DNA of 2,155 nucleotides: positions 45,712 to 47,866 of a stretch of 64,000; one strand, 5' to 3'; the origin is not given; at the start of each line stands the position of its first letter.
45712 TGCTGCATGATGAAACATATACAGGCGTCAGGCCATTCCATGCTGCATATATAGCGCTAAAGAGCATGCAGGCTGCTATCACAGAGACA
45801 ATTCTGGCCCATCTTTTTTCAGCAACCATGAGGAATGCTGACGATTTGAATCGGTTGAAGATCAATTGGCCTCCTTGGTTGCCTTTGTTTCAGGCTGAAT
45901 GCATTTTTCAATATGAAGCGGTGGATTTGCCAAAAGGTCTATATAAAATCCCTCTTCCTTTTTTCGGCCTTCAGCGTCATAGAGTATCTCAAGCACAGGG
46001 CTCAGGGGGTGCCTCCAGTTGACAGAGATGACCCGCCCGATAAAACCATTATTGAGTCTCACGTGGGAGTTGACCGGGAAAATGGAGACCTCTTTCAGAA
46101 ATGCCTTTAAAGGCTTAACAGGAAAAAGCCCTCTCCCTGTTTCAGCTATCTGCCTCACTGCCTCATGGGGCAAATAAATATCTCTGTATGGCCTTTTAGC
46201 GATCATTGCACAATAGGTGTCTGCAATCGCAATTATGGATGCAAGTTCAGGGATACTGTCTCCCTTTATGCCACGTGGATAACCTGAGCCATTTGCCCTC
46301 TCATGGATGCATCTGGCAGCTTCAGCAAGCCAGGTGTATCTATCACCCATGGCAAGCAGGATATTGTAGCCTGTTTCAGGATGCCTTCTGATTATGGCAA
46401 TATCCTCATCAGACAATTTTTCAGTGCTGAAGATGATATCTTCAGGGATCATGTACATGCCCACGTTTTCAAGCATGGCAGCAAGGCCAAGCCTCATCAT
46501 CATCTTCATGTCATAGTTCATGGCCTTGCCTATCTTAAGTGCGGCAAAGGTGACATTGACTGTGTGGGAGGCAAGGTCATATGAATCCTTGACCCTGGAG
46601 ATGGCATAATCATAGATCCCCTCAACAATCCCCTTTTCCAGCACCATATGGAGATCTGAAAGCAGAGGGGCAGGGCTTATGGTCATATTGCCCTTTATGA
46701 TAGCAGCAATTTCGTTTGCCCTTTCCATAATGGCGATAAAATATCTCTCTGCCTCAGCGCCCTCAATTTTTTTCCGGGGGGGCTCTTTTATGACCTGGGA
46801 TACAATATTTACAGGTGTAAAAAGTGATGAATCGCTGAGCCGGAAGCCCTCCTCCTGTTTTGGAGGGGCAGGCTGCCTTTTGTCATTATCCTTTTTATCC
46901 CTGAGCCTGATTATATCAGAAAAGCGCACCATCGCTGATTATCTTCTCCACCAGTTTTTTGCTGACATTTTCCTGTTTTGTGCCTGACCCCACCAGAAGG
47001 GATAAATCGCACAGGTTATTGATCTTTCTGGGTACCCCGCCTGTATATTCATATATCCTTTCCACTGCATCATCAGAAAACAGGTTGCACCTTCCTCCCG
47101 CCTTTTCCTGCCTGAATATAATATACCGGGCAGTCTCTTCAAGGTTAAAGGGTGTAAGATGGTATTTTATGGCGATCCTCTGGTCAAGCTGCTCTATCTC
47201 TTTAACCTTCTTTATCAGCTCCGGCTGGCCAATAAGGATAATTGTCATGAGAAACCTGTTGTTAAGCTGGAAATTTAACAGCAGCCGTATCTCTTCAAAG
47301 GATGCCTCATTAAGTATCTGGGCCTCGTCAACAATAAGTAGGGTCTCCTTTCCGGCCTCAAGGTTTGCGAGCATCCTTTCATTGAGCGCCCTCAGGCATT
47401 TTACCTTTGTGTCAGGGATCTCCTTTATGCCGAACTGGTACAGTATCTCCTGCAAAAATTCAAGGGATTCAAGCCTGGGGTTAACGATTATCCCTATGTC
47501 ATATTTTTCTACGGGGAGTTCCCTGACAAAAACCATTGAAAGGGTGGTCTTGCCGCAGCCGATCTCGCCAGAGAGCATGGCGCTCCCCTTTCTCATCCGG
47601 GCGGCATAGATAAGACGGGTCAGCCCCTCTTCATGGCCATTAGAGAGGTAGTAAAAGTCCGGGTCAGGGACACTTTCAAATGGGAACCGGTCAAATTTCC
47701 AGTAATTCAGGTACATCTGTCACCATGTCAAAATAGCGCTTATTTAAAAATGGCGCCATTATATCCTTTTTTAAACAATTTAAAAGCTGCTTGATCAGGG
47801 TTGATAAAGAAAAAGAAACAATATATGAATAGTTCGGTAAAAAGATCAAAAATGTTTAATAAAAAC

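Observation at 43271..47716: Orphan three-gene envelope operon: ExeA-like ATPase, degenerate HD-GYP protein, and a PCP/pseudo-BY-kinase ending in SPOR domains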

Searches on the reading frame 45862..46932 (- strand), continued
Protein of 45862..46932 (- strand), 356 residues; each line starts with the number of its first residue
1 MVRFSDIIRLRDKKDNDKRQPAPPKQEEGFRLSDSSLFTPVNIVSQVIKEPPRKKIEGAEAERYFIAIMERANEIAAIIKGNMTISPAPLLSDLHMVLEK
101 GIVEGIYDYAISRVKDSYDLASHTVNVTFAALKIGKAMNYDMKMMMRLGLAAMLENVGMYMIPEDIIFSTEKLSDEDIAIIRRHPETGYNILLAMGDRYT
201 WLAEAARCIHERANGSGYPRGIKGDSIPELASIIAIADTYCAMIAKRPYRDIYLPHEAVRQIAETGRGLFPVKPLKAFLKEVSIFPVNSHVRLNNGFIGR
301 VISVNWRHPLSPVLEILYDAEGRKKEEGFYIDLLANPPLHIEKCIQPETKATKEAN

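Call 64: search_solved_structures(query=L011:12258-13577:+, max_evalue=1, show_alignments=2)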
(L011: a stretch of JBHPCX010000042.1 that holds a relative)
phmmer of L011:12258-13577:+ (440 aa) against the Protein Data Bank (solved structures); distinct sequences matched with E-value up to 1: 11.
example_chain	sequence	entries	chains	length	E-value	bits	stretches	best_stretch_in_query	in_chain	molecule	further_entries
7ni2_A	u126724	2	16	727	1.1e-08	37.8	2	318-427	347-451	Tyrosine-protein kinase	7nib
9i2q_D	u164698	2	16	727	1.1e-08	37.8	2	318-427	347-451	Putative transmembrane protein Wzc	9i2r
9exo_H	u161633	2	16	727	1.1e-08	37.8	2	318-427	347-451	Putative transmembrane protein Wzc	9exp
9exq_D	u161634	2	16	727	1.1e-08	37.8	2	318-427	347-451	Putative transmembrane protein Wzc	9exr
7nhr_A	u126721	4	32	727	1.1e-08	37.8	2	318-427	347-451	Putative transmembrane protein Wzc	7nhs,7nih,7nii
9r62_I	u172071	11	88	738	0.00032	23.1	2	319-428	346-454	Tyrosine-protein kinase wzc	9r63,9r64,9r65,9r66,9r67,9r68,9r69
9xgv_A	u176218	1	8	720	0.0013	21.1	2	319-428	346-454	Tyrosine-protein kinase wzc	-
6msp_A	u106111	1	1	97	0.015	17.6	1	218-263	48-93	De novo Designed Protein Foldit3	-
26gs_A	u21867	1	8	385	0.047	16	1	142-239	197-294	Tyrosine-protein kinase wzc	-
9cxt_B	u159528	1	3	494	0.4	12.9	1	200-261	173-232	Hemagglutinin HA2 chain,Green fluorescent protein fusion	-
9cxu_B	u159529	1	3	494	0.4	12.9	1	200-261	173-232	Hemagglutinin HA2 chain,Green fluorescent protein fusion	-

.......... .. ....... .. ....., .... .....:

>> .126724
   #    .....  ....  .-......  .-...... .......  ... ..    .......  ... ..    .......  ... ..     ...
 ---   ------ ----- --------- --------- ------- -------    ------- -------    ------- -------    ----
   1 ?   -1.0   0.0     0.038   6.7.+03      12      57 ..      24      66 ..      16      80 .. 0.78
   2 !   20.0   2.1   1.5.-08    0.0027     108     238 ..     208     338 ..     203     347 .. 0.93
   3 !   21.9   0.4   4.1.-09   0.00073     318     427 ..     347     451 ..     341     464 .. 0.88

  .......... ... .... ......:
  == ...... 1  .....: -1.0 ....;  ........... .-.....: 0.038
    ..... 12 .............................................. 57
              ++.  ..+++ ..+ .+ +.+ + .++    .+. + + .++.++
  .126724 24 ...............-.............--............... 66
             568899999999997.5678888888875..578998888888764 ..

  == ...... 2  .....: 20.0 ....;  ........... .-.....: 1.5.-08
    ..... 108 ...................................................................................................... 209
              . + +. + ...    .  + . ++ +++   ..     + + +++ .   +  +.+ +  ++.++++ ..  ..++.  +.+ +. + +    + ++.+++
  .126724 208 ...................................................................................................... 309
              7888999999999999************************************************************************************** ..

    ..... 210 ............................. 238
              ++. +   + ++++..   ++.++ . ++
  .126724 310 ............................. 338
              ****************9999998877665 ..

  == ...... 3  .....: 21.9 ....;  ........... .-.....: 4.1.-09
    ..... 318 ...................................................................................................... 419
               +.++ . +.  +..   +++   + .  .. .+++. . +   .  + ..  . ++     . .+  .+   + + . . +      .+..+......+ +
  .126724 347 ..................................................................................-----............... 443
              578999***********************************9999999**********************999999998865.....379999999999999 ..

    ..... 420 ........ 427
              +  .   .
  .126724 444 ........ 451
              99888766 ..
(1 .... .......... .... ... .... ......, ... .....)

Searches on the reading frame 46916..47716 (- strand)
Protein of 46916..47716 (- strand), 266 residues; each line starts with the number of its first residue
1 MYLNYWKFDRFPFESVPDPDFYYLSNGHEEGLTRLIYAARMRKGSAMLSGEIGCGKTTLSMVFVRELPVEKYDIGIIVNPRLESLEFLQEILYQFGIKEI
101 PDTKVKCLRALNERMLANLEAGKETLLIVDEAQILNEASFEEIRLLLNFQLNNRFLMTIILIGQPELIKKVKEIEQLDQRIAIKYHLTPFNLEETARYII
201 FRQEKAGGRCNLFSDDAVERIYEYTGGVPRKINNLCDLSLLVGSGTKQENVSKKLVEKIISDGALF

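Call 3: search_protein_families(library=pfam, proteins=[window:46916-47716:-], max_evalue=0.1)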
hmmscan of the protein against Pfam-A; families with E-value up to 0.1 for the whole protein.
window:46916-47716:- (266 aa): 17 families
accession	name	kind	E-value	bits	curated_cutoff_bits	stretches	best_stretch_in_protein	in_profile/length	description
PF13401.12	AAA_22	-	8.7e-20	71.8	27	1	41-169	3-128/130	AAA domain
PF05621.17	TniB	-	1.1e-08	35.2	22.4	1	38-182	30-180/189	Bacterial TniB protein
PF13191.12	AAA_16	-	8.5e-06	26.8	32.6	1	32-149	12-158/167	AAA ATPase domain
PF01637.24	ATPase_2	-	6.1e-05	23.4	33.2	1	48-235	25-225/225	ATPase domain predominantly from Archaea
PF13173.12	AAA_14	-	0.00032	21.1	27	1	47-195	6-128/129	AAA domain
PF09848.15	SLFN-g3_helicase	-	0.0046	16.7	24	1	48-179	6-140/354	Schlafen group 3, DNA/RNA helicase domain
PF05496.18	RuvB_N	-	0.0073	16.5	27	1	30-93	17-80/159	Holliday junction DNA helicase RuvB P-loop domain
PF02367.23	TsaE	-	0.014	15.8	26.6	1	43-70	21-48/128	Threonylcarbamoyl adenosine biosynthesis protein TsaE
PF00931.28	NB-ARC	-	0.031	14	23.5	1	47-158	22-134/248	NB-ARC domain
PF06745.19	ATPase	-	0.034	14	26.6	0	33-66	9-42/231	KaiC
PF00005.33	ABC_tran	-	0.053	14.6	25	0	47-70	15-38/137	ABC transporter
PF24883.2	NPHP3_N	-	0.058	14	24.8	0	46-73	25-52/164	Nephrocystin 3, N-terminal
PF04851.21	ResIII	-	0.058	13.8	22.5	0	31-72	11-52/164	Type III restriction enzyme, res subunit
PF20720.3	nSTAND3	-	0.058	13.5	27.2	0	42-74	16-48/155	Novel STAND NTPase 3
PF13245.12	AAA_19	-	0.064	13.9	25.1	0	41-163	9-124/134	AAA domain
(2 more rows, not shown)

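Call 4: search_protein_families(library=ncbifam, proteins=[window:46916-47716:-], max_evalue=0.1)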
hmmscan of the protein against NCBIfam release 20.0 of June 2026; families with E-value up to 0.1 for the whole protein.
window:46916-47716:- (266 aa): 8 families
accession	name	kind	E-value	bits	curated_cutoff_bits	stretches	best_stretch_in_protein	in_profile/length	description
TIGR03015.1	pepcterm_ATPase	hypoth_equivalog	2.3e-68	230.5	324.5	1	1-262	1-265/269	XrtA/PEP-CTERM system-associated ATPase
NF041062.1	DpdE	equivalog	0.003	15.5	500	1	48-139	175-266/1048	protein DpdE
NF001679.0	PRK00440.1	equivalog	0.0068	15.5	303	0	44-72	40-68/322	replication factor C small subunit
NF000868.0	PRK00080.1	equivalog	0.011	14.6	282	1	32-88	37-93/330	Holliday junction branch migration DNA helicase RuvB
TIGR00635.1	ruvB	equivalog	0.018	14.1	299.05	1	32-95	16-79/305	Holliday junction branch migration DNA helicase RuvB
TIGR02397.1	dnaX_nterm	equivalog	0.025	13.8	250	0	46-142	39-136/355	DNA polymerase III subunit gamma/tau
NF009990.0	PRK13456.1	equivalog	0.051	13.1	158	1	216-242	73-99/188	DNA protection protein DPS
TIGR00150.1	T6A_YjeE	equivalog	0.095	12.5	60.1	0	46-70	25-49/135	tRNA (adenosine(37)-N6)-threonylcarbamoyltransferase complex ATPase subunit type 1 TsaE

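Call 40: search_protein_families(library=padloc, proteins=[window:46916-47716:-], max_evalue=0.001)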
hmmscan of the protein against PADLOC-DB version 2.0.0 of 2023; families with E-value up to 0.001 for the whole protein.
window:46916-47716:- (266 aa): 4 families
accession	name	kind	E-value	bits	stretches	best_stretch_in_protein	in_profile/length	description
PDLC02372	Nhi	-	4.5e-06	23.6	1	22-197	181-329/470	-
PDLC02350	AbiO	-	3.4e-05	20.8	1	22-197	177-327/468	AbiO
PDLC04140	mad8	-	0.00011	19.9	0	45-84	29-69/314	mads_8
PDLC04984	PDC-S27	-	0.00089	16.2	0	98-234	79-213/474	-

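Call 51: search_solved_structures(query=window:46916-47716:-, max_evalue=0.01, show_alignments=1)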
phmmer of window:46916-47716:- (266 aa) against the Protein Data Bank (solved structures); distinct sequences matched with E-value up to 0.01: 1.
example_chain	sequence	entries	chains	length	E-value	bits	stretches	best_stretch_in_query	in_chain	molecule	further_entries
8xvb_A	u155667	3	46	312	0.00014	24.8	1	14-148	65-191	ATP-dependent target DNA activator B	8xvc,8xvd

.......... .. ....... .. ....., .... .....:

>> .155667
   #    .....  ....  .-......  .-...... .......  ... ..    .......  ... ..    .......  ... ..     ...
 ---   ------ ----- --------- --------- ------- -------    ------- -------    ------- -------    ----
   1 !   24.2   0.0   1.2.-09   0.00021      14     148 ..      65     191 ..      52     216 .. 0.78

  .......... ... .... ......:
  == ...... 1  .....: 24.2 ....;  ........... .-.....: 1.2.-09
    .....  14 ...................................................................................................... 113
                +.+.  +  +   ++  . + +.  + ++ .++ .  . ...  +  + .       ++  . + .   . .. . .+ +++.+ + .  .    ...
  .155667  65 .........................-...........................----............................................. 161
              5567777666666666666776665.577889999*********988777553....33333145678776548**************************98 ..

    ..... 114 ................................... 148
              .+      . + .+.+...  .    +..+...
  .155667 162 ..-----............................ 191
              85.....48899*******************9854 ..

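Call 67: find_homologous_proteins(query=window:46916-47716:-, max_evalue=1e-20)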
Query window:46916-47716:- (266 aa): 4709 proteins with E <= 1e-20 among 5765 candidates; the best 120 are listed.
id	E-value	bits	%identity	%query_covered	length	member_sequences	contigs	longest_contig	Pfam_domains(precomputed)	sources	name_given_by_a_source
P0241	4.9e-164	562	95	100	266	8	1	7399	PF13401.13,PF05621.18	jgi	jgi:general secretion pathway protein A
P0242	1.9e-162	557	95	100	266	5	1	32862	PF13401.13,PF05621.18,PF13191.13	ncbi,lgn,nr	ncbi:MAG: AAA family ATPase [Deltaproteobacteria bacterium]|nr:AAA family ATPase [Deltaproteobacteri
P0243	3.7e-162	556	94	100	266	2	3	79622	PF13401.13,PF05621.18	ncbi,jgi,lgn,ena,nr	ncbi:MAG: AAA family ATPase [Desulfatiglans sp.]|jgi:type II secretory pathway predicted ATPase ExeA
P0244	2.4e-151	521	88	100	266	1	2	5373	PF13401.13,PF05621.18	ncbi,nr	ncbi:MAG: AAA family ATPase [Deltaproteobacteria bacterium]|nr:AAA family ATPase [Deltaproteobacteri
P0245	6.8e-147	506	83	100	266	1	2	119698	PF13401.13,PF05621.18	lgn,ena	-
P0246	2.1e-145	501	83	100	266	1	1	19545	PF13401.13,PF05621.18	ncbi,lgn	-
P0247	1.1e-144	499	81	100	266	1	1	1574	PF13401.13,PF05621.18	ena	-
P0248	5.3e-142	490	81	100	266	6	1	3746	PF13401.13,PF05621.18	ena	-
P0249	4.1e-141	487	79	100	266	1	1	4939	PF13401.13,PF05621.18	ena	-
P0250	7.3e-141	486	78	100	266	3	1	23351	PF13173.13,PF13401.13,PF05621.18,PF13191.13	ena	-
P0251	7.4e-141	486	79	100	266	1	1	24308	PF13401.13,PF05621.18,PF13191.13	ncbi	-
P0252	9.1e-140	483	79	100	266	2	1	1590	PF13401.13,PF05621.18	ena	-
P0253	1.6e-139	482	78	100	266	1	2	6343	PF13401.13,PF05621.18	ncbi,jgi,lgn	ncbi:MAG: AAA family ATPase [Desulfobacteraceae bacterium]|jgi:general secretion pathway protein A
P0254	2.1e-138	478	78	100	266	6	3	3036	PF13401.13,PF05621.18,PF13191.13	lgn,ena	-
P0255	8.9e-138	476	77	100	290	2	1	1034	PF13173.13,PF13401.13,PF05621.18,PF13191.13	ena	-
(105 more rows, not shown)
